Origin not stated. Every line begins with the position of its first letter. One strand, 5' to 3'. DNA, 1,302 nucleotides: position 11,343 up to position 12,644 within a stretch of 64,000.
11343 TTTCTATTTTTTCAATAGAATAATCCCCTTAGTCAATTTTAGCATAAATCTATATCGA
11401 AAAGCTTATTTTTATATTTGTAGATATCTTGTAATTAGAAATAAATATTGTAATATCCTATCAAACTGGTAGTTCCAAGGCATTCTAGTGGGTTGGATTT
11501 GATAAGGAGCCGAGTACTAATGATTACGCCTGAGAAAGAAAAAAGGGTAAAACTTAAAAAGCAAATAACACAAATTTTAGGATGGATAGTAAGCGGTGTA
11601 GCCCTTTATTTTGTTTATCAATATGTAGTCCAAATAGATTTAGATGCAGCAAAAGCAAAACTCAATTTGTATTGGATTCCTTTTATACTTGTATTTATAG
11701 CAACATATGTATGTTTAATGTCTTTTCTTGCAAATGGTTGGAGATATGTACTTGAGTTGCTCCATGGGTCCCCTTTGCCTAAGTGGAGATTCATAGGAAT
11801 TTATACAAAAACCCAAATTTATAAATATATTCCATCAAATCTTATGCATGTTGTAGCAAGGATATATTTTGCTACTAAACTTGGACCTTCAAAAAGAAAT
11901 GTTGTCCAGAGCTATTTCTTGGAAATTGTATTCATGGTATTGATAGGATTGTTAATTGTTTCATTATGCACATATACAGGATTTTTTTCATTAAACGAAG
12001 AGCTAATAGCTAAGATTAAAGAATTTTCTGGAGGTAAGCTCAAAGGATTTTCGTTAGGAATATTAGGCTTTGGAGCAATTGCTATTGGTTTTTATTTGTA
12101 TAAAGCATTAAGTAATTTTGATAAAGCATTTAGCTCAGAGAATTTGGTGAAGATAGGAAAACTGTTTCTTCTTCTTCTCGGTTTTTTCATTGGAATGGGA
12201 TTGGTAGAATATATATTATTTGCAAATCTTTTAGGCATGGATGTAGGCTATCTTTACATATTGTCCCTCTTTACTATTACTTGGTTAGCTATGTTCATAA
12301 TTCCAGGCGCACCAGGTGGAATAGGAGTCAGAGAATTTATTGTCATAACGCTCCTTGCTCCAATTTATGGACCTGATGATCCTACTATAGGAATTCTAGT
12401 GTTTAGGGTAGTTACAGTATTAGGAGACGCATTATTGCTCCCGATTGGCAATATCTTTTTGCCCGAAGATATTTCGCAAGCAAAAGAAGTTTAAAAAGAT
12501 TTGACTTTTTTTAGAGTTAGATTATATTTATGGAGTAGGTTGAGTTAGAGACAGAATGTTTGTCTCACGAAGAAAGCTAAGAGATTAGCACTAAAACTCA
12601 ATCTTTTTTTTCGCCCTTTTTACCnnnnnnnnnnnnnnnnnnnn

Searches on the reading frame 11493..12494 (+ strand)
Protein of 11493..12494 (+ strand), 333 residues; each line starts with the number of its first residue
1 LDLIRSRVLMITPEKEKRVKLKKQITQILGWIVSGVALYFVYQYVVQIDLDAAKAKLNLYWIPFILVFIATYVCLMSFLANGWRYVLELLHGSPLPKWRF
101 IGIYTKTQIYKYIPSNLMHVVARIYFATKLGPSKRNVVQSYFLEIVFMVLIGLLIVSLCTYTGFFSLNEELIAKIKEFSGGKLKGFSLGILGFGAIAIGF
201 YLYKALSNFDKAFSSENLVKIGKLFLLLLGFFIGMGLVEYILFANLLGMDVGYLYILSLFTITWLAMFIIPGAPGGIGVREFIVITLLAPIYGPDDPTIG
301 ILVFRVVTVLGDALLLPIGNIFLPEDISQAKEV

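Call 25: search_protein_families(library=pfam, proteins=[window:11493-12494:+], max_evalue=0.0001)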
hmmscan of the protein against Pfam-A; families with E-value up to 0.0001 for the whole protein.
window:11493-12494:+ (333 aa): 1 family
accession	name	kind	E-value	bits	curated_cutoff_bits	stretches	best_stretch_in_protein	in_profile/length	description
PF03706.18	LPG_synthase_TM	-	2.8e-12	47.2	33.4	1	28-311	2-297/302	Lysylphosphatidylglycerol synthase TM region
